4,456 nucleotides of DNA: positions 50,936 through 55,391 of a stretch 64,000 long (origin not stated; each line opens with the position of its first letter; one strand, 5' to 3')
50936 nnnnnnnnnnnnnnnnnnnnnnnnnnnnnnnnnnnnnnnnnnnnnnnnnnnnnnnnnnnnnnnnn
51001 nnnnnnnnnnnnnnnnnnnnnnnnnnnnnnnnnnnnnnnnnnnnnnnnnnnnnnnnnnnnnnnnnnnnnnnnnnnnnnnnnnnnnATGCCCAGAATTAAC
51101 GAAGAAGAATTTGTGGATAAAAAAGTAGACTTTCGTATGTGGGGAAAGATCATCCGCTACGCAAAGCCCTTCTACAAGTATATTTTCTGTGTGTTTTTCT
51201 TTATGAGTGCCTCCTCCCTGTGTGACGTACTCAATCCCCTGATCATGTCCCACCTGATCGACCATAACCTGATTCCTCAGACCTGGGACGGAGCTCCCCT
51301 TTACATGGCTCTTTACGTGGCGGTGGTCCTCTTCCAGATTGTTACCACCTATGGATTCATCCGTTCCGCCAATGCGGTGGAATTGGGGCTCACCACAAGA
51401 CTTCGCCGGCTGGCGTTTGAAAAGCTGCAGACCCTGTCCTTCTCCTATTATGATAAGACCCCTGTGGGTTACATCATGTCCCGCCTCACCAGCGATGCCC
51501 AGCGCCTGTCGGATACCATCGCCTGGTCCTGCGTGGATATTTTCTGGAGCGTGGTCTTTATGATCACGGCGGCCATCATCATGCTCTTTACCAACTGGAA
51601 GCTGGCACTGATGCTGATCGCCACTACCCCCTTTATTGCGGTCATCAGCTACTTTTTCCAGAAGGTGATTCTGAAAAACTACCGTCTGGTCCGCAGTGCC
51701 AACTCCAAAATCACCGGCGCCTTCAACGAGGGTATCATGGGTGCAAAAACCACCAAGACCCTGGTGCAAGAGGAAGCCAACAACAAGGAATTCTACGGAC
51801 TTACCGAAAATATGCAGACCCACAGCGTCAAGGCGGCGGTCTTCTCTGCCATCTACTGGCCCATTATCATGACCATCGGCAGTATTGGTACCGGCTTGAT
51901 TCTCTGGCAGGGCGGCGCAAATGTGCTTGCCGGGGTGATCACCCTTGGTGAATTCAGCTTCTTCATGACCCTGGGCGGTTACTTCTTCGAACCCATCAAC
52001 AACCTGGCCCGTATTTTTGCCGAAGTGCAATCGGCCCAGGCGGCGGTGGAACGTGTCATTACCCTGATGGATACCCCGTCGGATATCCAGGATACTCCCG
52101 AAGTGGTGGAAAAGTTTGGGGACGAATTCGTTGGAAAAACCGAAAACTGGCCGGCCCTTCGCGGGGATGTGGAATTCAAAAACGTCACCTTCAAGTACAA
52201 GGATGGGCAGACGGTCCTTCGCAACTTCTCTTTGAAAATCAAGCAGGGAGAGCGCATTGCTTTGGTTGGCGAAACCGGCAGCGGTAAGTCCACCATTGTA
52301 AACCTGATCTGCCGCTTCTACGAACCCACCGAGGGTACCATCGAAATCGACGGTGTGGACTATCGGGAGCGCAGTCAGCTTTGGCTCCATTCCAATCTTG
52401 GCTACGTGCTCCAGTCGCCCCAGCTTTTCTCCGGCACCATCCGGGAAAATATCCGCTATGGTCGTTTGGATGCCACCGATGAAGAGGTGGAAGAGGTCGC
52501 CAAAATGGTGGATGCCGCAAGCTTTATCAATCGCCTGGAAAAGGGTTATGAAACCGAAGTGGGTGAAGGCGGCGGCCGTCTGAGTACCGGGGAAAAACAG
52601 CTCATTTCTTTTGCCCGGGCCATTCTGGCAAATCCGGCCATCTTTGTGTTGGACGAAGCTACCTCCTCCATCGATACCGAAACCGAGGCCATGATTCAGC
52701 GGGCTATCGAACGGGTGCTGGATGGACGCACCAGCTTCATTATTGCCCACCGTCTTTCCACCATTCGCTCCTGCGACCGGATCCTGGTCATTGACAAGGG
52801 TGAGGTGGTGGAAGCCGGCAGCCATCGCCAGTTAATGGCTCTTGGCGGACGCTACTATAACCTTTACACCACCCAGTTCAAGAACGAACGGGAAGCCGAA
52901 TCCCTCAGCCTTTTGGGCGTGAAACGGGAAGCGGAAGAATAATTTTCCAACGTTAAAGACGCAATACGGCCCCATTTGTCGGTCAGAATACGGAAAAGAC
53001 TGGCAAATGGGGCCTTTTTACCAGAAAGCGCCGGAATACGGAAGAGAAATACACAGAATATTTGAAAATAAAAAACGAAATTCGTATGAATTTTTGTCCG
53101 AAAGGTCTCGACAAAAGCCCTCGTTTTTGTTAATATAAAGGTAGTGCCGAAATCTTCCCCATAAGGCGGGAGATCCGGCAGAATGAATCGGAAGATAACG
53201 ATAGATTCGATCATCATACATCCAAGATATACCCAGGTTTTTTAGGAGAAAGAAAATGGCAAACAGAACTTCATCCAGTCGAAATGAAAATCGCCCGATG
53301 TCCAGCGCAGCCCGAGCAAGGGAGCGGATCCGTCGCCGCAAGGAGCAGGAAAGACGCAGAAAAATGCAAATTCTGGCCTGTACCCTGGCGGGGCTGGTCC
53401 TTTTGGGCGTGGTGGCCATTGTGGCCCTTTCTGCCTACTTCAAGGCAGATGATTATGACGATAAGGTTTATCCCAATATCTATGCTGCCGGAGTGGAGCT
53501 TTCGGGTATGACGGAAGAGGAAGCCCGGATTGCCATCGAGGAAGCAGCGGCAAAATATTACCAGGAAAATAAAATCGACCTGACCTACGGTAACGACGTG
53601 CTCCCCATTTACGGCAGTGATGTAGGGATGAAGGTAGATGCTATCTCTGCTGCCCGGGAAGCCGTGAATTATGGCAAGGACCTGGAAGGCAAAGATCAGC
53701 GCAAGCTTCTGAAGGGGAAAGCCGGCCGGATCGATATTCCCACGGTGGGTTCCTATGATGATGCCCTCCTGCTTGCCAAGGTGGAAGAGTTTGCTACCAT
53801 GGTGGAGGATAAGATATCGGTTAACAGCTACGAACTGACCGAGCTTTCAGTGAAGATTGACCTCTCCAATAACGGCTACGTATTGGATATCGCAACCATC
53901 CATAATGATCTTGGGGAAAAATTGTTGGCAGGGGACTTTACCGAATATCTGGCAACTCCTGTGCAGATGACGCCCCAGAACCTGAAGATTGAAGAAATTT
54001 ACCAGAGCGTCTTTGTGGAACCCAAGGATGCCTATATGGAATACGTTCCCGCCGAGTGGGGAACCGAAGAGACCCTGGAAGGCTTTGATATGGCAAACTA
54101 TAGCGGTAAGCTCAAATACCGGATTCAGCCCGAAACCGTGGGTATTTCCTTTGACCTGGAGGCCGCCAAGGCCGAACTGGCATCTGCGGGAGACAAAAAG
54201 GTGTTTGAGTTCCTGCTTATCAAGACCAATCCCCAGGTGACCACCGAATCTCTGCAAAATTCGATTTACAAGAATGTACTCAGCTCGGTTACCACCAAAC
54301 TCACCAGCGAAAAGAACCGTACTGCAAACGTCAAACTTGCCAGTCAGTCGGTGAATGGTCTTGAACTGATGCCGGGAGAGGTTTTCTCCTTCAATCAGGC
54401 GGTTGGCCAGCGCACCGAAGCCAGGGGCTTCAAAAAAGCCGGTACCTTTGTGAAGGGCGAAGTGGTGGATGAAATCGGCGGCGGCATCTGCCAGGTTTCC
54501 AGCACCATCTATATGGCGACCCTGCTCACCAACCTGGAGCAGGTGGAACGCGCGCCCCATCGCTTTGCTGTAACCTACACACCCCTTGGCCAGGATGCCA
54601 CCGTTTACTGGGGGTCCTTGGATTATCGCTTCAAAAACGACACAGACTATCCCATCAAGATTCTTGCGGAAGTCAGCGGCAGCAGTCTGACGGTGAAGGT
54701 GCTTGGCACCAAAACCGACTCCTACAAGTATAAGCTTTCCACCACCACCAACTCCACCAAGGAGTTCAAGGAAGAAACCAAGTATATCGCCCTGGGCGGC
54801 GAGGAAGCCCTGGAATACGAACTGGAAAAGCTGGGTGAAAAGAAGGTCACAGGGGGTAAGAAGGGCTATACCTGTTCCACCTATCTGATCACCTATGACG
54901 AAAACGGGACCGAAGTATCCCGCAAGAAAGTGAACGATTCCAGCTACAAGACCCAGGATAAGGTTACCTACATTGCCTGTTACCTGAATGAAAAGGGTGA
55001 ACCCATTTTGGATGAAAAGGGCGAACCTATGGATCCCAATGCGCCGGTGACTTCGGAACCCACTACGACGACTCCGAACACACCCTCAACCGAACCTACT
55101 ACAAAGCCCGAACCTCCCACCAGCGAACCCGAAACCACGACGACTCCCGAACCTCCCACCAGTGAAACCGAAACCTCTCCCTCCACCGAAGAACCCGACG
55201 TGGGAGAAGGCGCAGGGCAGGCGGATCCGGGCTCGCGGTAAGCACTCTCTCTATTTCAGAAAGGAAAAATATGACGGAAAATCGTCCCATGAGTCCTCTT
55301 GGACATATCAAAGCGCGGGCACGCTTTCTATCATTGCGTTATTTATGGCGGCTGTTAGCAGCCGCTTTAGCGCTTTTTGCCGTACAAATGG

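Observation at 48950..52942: Leader peptide plus intrinsic terminator in front of an asymmetric heterodimeric ABC exporter (BmrB-BmrCD-like attenuation candidate)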

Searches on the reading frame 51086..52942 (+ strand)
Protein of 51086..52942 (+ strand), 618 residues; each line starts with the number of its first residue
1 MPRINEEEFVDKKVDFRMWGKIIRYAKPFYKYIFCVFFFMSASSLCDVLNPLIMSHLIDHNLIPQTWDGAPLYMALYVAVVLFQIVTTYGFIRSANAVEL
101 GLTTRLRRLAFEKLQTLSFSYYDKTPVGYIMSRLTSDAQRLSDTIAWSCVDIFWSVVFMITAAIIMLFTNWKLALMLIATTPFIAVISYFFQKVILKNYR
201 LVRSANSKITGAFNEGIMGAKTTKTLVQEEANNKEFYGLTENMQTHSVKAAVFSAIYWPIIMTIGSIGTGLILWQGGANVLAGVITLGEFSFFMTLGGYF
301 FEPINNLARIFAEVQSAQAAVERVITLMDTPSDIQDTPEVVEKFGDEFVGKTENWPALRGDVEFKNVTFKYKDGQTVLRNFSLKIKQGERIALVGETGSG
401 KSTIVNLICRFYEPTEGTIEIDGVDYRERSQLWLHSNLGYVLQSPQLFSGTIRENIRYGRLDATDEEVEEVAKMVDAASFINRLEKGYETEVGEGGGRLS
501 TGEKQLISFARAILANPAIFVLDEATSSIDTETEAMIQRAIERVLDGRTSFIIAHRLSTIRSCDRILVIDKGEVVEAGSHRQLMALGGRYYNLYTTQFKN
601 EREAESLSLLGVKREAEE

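Call 5: search_protein_families(library=pfam, proteins=[window:51086-52942:+])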
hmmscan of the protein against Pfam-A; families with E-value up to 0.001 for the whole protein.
window:51086-52942:+ (618 aa): 3 families
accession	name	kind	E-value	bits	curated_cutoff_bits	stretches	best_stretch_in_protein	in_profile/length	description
PF00664.28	ABC_membrane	-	2.7e-45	155.6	28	1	33-303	1-273/274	ABC transporter transmembrane region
PF00005.33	ABC_tran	-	2.9e-32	112.6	25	1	378-527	1-137/137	ABC transporter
PF02463.25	SMC_N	-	1.6e-05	24.8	40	0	498-570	136-212/220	RecF/RecN/SMC N terminal domain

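Call 35: search_solved_structures(query=window:51086-52942:+, max_evalue=1e-30)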
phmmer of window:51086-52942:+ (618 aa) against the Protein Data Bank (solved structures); distinct sequences matched with E-value up to 1e-30: 264 (the best 60 are shown).
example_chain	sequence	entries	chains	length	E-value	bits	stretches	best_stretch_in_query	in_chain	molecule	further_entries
9nfi_A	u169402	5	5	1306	3.9e-155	521.2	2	74-600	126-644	Permeability Glycoprotein (P-gp)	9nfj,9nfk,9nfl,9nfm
9ody_A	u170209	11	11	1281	1.9e-151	509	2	75-605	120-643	ATP-binding cassette, sub-family B (MDR/TAP), member 4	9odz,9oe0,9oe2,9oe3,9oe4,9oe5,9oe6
9oe1_A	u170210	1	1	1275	4.9e-151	507.6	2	75-605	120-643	ATP-binding cassette, sub-family B (MDR/TAP), member 4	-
6ujt_A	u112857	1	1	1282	3.3e-146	491.7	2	105-599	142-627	ATP-dependent translocase ABCB1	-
6ujw_A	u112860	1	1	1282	4.3e-146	491.3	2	105-599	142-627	ATP-dependent translocase ABCB1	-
4q9h_A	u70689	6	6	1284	4.9e-146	491.1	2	105-599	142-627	Multidrug resistance protein 1A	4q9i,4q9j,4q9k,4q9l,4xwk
4ksb_A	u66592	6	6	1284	5.2e-146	491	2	105-599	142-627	Multidrug resistance protein 1A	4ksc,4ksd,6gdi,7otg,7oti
6qee_A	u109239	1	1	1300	5.6e-146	490.9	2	103-599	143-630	ABCB1HM-EQ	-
4lsg_A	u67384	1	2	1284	6.1e-146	490.8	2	105-599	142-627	Multidrug resistance protein 1A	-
6ujr_A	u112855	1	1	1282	6.3e-146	490.7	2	105-599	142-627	ATP-dependent translocase ABCB1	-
6ujs_A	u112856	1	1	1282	6.6e-146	490.7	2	105-599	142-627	ATP-dependent translocase ABCB1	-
4m2s_A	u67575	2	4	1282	7.4e-146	490.5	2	105-599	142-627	Multidrug resistance protein 1A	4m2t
5kpi_A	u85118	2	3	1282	7.9e-146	490.4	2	105-599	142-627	Multidrug resistance protein 1A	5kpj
4m1m_A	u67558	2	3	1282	8.3e-146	490.3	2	105-599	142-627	Multidrug resistance protein 1A | ATP-dependent translocase ABCB1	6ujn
3g60_A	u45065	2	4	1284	1e-145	490.1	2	105-599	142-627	Multidrug resistance protein 1a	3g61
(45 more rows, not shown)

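Call 66: search_protein_families(library=ncbifam, proteins=[window:51086-52942:+], max_evalue=1e-20)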
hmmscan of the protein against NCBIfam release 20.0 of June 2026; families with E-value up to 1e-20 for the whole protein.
window:51086-52942:+ (618 aa): 77 families (the best 25 are shown)
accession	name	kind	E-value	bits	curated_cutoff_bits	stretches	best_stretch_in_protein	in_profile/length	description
NF052233.1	CphA_assoc_ABC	equivalog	1.8e-123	413.5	880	1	21-606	174-752/766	cyanophycin metabolism-associated ABC transporter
TIGR02204.1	MsbA_rel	hypoth_equivalog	6.7e-123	411.3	780.4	1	21-598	8-576/576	ABC transporter, permease/ATP-binding protein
TIGR02203.1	MsbA_lipidA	equivalog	1.4e-122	410.1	602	1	19-599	2-571/572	lipid A export permease/ATP-binding protein MsbA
TIGR00958.1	3a01208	subfamily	8.2e-113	378.1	874.6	1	18-593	148-710/711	antigen peptide transporter 2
TIGR01846.1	type_I_sec_HlyB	subfamily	4.5e-108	362.3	725.55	1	20-597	132-692/694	type I secretion system permease/ATPase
NF008381.0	PRK11176.1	equivalog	1.2e-101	340.9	867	1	16-599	14-581/582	lipid A ABC transporter ATP-binding protein/permease MsbA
NF010178.0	PRK13657.1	equivalog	2.3e-99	333.5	733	1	45-603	33-576/588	glucan ABC transporter ATP-binding protein/ permease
NF045513.1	HepA_fam_ABC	equivalog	3e-99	333.1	725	1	77-598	101-610/610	heterocyst formation ABC transporter subunit HepA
TIGR03796.1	NHLM_micro_ABC1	equivalog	3.5e-99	333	853.3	1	8-593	131-708/710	NHLP family bacteriocin export ABC transporter peptidase/permease/ATPase subunit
NF008056.1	PRK10790.1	equivalog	2.8e-91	306.8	746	1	21-601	13-579/584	SmdB family multidrug efflux ABC transporter permease/ATP-binding protein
NF000475.1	tet_ABC_46_B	exception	3.6e-91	306.5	1250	1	13-596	2-573/578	tetracycline efflux ABC transporter Tet(46) subunit B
TIGR03375.1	type_I_sec_LssB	subfamily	1.5e-90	304.4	693.1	1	109-584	227-689/696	type I secretion system permease/ATPase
TIGR01193.1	bacteriocin_ABC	subfamily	2.8e-86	290.6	523.85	1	33-595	158-707/708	peptide cleavage/export ABC transporter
TIGR03797.1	NHLM_micro_ABC2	equivalog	4.7e-82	276.5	709.4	1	31-597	136-685/686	NHLP bacteriocin export ABC transporter permease/ATPase subunit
TIGR02857.1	CydD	equivalog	1.8e-79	268.1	435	1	45-568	17-528/529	thiol reductant ABC exporter subunit CydD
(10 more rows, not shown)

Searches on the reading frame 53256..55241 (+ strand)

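Call 5: search_protein_families(library=pfam, proteins=[window:53256-55241:+])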
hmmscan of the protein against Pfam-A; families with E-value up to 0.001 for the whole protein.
window:53256-55241:+ (661 aa): 2 families
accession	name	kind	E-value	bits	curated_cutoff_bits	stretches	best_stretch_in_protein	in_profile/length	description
PF04294.18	VanW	-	4.4e-50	169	27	1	354-482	1-129/130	VanW like protein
PF12229.13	PG_binding_4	-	2e-05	25.2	22.1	1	121-228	6-113/117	Putative peptidoglycan binding domain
